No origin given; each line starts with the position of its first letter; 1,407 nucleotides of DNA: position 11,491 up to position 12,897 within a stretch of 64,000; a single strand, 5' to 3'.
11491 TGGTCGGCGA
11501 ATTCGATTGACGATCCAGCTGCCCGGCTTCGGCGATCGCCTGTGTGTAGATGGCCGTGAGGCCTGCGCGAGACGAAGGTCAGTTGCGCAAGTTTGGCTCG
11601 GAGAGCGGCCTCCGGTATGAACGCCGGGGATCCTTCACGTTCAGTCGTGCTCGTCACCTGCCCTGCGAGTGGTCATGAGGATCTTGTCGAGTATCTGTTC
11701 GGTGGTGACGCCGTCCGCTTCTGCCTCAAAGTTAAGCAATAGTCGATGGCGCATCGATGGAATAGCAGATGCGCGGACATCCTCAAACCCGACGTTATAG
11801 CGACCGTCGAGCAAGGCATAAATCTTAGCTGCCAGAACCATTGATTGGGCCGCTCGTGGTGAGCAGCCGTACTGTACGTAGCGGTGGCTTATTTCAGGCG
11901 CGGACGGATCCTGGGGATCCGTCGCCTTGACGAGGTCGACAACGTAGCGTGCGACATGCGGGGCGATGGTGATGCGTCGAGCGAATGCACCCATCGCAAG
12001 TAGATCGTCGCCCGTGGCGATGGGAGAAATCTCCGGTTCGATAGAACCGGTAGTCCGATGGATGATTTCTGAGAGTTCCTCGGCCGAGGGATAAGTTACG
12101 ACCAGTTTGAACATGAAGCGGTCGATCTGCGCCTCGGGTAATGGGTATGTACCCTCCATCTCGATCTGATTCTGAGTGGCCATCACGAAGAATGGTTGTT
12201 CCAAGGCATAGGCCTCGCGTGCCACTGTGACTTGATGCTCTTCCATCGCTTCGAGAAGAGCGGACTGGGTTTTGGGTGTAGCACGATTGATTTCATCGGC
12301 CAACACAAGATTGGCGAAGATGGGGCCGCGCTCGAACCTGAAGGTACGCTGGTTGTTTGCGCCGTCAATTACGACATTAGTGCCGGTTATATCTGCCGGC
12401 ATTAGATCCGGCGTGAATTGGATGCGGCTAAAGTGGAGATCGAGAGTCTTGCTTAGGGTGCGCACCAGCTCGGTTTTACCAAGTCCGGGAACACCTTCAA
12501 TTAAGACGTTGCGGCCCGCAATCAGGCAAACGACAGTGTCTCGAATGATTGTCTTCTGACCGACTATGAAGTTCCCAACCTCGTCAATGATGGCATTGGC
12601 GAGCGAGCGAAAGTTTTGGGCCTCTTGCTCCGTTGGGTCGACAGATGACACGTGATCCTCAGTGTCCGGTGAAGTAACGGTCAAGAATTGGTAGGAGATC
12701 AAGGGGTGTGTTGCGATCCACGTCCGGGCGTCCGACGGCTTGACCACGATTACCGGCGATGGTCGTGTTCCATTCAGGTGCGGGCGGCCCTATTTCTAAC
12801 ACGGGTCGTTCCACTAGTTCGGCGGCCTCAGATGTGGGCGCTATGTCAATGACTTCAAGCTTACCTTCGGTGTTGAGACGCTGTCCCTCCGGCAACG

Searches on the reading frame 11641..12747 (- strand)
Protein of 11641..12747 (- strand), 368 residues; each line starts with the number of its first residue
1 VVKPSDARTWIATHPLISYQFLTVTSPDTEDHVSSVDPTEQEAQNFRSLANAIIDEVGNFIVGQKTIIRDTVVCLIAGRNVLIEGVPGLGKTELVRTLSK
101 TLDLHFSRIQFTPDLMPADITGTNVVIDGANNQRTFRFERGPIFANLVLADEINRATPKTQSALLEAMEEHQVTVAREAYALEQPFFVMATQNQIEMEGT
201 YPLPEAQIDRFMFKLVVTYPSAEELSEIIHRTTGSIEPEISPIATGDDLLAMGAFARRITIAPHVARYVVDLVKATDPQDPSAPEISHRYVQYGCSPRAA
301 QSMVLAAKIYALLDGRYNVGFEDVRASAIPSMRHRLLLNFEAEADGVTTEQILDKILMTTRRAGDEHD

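Call 59: search_protein_families(library=pfam, proteins=[window:11641-12747:-], max_evalue=0.001)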
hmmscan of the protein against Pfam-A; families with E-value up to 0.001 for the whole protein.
window:11641-12747:- (368 aa): 8 families
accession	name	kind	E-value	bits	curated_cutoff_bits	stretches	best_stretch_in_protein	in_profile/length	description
PF07726.17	AAA_3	-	3.8e-62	208.4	27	1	81-213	2-131/131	ATPase family associated with various cellular activities (AAA)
PF17863.7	AAA_lid_2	-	3.4e-18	65.6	22.7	1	286-356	4-74/74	AAA lid domain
PF07728.20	AAA_5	-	5.7e-12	46.3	22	1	80-211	1-139/139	AAA domain (dynein-related subfamily)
PF20030.5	bpMoxR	-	1.7e-10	40.8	27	1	52-230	5-179/205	MoxR domain in the MoxR-vWA-beta-propeller ternary systems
PF00004.35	AAA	-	3.5e-06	27.9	21.2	1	81-196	1-112/131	ATPase family associated with various cellular activities (AAA)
PF00493.29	MCM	-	1.9e-05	24.3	23.3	1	75-179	54-156/224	MCM P-loop domain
PF01078.27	Mg_chelatase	-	7.8e-05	22.6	20.3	0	61-102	5-46/207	Magnesium chelatase, subunit ChlI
PF05496.18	RuvB_N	-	0.00047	20.4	27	0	80-106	35-61/159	Holliday junction DNA helicase RuvB P-loop domain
